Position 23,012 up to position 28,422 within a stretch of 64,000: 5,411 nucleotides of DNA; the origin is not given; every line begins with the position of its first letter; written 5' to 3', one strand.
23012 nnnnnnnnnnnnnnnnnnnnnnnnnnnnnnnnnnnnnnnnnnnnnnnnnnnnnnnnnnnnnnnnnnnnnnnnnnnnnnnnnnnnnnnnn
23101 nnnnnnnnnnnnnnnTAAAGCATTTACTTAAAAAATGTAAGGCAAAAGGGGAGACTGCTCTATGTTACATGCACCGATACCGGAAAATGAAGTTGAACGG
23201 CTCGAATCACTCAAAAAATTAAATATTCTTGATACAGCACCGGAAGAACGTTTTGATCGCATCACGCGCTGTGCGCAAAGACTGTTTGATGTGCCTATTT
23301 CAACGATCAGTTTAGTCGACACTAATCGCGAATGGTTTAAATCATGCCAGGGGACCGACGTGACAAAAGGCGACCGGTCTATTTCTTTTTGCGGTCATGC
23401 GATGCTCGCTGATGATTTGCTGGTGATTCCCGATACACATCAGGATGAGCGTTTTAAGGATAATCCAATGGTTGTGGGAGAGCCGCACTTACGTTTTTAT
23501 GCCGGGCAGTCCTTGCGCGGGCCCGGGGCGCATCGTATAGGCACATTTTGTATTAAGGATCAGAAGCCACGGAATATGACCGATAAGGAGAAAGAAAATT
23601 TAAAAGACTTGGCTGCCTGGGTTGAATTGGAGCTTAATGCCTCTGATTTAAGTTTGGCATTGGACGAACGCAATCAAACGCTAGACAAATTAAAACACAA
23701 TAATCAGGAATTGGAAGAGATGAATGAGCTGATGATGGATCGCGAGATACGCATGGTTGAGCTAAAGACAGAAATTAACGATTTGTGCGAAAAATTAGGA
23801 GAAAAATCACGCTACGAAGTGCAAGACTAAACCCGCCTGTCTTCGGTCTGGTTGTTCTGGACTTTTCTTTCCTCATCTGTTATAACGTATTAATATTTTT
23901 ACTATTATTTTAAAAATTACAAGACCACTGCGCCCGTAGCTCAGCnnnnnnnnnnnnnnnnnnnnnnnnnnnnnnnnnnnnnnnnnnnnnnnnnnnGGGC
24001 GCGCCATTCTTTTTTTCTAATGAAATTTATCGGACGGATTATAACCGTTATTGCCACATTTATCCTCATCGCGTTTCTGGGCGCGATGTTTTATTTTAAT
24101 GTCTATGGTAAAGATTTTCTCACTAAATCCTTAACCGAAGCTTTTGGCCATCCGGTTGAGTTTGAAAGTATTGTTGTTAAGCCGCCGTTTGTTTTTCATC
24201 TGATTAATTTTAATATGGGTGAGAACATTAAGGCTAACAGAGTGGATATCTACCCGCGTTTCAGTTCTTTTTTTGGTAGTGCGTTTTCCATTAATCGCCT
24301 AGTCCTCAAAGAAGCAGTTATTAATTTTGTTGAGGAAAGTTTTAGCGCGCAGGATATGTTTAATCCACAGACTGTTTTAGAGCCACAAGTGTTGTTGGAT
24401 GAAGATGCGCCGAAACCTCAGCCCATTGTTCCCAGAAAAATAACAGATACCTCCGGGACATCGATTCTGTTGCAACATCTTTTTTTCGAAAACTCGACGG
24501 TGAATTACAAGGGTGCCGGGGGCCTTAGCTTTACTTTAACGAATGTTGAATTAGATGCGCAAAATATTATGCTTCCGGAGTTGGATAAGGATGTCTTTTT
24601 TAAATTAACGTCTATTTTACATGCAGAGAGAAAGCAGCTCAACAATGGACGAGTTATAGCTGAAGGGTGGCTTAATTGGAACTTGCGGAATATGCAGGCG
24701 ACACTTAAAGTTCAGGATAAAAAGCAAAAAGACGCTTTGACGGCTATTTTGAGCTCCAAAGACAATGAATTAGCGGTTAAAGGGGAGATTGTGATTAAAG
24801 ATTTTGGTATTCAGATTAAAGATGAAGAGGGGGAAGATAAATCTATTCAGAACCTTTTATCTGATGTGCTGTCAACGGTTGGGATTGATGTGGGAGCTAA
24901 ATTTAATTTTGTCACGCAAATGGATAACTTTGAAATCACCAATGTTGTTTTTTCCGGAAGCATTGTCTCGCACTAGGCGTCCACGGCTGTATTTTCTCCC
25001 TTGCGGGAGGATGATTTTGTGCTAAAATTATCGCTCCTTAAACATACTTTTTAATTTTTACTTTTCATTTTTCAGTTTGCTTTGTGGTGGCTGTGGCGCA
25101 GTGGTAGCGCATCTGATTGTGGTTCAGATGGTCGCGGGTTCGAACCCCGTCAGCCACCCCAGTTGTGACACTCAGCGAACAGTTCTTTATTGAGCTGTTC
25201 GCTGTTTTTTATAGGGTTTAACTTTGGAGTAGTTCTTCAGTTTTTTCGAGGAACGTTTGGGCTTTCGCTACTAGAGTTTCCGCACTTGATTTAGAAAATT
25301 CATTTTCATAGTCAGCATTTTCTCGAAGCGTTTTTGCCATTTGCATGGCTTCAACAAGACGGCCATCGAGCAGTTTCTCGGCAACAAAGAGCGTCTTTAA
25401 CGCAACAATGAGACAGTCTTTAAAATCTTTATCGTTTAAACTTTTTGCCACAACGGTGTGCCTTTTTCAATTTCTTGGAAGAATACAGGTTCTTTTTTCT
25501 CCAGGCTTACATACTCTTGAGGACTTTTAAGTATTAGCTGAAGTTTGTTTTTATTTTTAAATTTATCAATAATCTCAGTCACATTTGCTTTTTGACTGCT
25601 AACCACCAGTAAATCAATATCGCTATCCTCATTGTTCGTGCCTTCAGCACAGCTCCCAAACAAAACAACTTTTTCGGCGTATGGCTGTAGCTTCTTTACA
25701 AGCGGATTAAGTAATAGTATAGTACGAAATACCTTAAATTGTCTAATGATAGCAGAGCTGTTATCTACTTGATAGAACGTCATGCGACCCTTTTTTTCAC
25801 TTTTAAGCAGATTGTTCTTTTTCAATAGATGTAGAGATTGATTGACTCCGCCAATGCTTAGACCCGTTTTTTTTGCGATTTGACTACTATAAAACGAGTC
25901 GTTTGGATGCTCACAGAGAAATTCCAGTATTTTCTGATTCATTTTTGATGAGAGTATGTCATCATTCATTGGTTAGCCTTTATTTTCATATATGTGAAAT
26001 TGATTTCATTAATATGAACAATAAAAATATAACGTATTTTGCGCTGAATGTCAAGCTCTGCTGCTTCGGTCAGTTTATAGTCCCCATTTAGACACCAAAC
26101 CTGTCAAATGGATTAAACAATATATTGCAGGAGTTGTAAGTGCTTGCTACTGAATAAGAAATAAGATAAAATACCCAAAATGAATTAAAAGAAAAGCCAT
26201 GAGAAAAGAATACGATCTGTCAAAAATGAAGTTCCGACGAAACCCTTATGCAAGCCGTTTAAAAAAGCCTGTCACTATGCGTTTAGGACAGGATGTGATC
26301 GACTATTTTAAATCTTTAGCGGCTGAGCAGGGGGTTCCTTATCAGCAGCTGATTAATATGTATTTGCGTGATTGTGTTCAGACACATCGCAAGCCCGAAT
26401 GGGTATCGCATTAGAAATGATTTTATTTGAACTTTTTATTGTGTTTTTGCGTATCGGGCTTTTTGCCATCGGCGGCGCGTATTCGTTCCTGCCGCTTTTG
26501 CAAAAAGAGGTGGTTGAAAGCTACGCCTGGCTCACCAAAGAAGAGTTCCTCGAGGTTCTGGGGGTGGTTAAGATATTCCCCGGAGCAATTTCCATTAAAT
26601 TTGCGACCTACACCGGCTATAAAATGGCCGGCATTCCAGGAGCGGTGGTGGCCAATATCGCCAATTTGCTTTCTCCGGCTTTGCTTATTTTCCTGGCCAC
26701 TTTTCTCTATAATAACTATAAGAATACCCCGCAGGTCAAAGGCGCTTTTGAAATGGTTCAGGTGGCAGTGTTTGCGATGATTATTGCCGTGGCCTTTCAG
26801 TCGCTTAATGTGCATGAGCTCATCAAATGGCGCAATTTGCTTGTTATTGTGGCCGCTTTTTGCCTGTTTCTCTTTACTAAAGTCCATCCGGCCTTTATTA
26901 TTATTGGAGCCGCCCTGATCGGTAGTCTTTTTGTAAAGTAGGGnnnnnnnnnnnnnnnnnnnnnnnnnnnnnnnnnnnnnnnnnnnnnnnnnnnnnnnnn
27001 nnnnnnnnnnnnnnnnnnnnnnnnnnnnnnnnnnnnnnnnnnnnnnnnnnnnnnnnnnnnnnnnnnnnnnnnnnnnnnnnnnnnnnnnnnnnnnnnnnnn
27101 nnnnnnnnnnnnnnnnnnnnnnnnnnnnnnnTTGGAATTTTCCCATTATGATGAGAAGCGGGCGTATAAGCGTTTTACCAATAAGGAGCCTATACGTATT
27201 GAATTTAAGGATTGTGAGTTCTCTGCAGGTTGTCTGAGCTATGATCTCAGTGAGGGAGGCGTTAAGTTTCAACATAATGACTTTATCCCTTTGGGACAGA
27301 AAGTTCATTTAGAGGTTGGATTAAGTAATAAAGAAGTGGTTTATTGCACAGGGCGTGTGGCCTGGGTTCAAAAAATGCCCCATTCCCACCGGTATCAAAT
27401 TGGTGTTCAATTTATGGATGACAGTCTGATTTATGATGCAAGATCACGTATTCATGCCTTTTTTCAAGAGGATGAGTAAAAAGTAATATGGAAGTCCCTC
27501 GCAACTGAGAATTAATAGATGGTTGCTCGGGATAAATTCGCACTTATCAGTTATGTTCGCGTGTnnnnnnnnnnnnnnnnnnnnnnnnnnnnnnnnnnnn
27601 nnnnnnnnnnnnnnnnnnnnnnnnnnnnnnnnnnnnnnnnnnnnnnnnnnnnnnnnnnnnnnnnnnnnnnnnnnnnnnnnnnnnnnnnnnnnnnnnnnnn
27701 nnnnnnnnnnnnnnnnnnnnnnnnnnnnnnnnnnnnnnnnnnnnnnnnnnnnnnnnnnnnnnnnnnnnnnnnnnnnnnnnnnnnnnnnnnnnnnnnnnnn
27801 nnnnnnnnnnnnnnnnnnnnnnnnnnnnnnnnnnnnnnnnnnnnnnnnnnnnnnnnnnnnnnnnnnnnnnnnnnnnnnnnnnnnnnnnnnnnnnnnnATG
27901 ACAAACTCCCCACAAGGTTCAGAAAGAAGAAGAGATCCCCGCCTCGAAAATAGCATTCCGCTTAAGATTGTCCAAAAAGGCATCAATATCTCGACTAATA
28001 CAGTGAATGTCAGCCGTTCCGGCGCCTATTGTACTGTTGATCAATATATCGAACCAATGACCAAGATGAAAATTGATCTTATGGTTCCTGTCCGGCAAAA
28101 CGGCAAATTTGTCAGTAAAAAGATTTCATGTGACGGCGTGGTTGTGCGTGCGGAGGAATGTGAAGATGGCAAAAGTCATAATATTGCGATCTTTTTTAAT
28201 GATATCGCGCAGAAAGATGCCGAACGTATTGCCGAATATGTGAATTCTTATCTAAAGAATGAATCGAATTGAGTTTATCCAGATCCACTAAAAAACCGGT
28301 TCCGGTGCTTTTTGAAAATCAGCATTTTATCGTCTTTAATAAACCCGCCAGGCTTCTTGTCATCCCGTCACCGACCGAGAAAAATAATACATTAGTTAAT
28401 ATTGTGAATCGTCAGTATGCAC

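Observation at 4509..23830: Unusually elaborate chemosensory cluster with an extra CheD, embedded CBS protein and a multi-kinase tail, and no flagellar genes nearby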

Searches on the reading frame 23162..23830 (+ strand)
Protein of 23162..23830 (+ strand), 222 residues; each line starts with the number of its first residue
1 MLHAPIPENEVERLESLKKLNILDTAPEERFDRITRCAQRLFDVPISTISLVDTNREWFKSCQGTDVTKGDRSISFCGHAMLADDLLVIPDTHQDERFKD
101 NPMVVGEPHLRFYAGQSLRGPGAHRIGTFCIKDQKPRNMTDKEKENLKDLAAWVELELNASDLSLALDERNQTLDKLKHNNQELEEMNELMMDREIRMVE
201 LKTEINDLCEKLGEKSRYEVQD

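Call 4: search_protein_families(library=pfam, proteins=[window:23162-23830:+], max_evalue=0.01)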
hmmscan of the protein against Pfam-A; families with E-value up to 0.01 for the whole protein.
window:23162-23830:+ (222 aa): 2 families
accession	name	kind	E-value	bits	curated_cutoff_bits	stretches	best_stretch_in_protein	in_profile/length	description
PF01590.32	GAF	-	7e-12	46.5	22.4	1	27-158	2-133/133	GAF domain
PF13185.12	GAF_2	-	0.0056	17.3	28.6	1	27-152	4-129/136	GAF domain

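Call 78: search_protein_families(library=ncbifam, proteins=[window:23162-23830:+], max_evalue=0.001)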
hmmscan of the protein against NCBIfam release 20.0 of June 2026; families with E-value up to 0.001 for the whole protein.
window:23162-23830:+ (222 aa): 0 families

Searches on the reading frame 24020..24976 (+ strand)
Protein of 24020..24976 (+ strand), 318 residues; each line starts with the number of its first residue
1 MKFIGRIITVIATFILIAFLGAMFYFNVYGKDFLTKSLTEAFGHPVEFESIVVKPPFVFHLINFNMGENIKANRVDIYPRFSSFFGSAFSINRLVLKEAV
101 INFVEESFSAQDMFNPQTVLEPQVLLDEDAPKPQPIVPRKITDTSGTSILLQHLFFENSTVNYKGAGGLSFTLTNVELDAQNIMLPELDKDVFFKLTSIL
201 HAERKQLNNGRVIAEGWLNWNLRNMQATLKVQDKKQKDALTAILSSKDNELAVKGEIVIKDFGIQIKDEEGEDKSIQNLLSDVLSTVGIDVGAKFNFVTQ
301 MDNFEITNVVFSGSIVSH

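Call 4: search_protein_families(library=pfam, proteins=[window:24020-24976:+], max_evalue=0.01)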
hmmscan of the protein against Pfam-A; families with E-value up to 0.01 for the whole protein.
window:24020-24976:+ (318 aa): 1 family
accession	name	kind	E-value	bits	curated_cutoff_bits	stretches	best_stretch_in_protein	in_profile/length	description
PF05359.17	DUF748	-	5.8e-05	21.8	50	1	4-232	14-224/1037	Domain of Unknown Function (DUF748)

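Call 78: search_protein_families(library=ncbifam, proteins=[window:24020-24976:+], max_evalue=0.001)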
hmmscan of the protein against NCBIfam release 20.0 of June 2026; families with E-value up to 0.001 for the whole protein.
window:24020-24976:+ (318 aa): 0 families

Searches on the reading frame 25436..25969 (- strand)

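Call 4: search_protein_families(library=pfam, proteins=[window:25436-25969:-], max_evalue=0.01)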
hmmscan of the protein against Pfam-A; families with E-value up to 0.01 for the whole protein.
window:25436-25969:- (177 aa): 6 families
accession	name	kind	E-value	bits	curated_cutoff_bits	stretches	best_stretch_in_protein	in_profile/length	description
PF18765.7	Polbeta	-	4.8e-12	46.3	26.9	1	96-174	11-88/93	Polymerase beta, Nucleotidyltransferase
PF01909.29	NTP_transf_2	-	7.6e-12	45.9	21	1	91-160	8-78/93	Nucleotidyltransferase domain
PF22600.2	MTPAP-like_central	-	1.9e-05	25.2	27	1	83-149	25-86/139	Poly(A) RNA polymerase, mitochondrial-like, central palm domain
PF12802.13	MarR_2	-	0.00086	19.9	27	1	14-58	10-56/61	MarR family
PF07381.18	EarA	-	0.0042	17.3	22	0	5-42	5-42/90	EarA-like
PF05732.17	RepL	-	0.0044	17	20.3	1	29-63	79-113/164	Firmicute plasmid replication protein (RepL)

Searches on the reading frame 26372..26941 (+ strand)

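Call 4: search_protein_families(library=pfam, proteins=[window:26372-26941:+], max_evalue=0.01)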
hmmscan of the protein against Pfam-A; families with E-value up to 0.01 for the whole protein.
window:26372-26941:+ (189 aa): 1 family
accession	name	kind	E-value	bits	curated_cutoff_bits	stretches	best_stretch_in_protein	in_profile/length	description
PF02417.20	Chromate_transp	-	8.9e-44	149.9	28.6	1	19-184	1-165/166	Chromate transporter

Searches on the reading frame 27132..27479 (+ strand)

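Call 22: search_protein_families(library=pfam, proteins=[window:27132-27479:+], max_evalue=1)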
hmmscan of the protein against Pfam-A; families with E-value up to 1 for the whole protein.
window:27132-27479:+ (115 aa): 1 family
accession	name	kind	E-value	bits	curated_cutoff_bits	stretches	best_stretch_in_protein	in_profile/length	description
PF07238.19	PilZ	-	1.1e-13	51.8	22.5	1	8-100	1-91/102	PilZ domain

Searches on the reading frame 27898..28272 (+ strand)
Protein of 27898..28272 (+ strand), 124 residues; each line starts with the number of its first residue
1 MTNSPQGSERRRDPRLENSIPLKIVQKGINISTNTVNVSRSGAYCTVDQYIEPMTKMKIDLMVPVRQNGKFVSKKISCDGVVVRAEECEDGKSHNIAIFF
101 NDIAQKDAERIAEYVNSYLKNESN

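Call 9: search_protein_families(library=pfam, proteins=[window:27898-28272:+], max_evalue=0.01)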
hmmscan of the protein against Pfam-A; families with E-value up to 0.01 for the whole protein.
window:27898-28272:+ (124 aa): 1 family
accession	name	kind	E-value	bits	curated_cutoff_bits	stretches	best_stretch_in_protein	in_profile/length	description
PF07238.19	PilZ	-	2.3e-09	37.9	22.5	1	9-116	1-101/102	PilZ domain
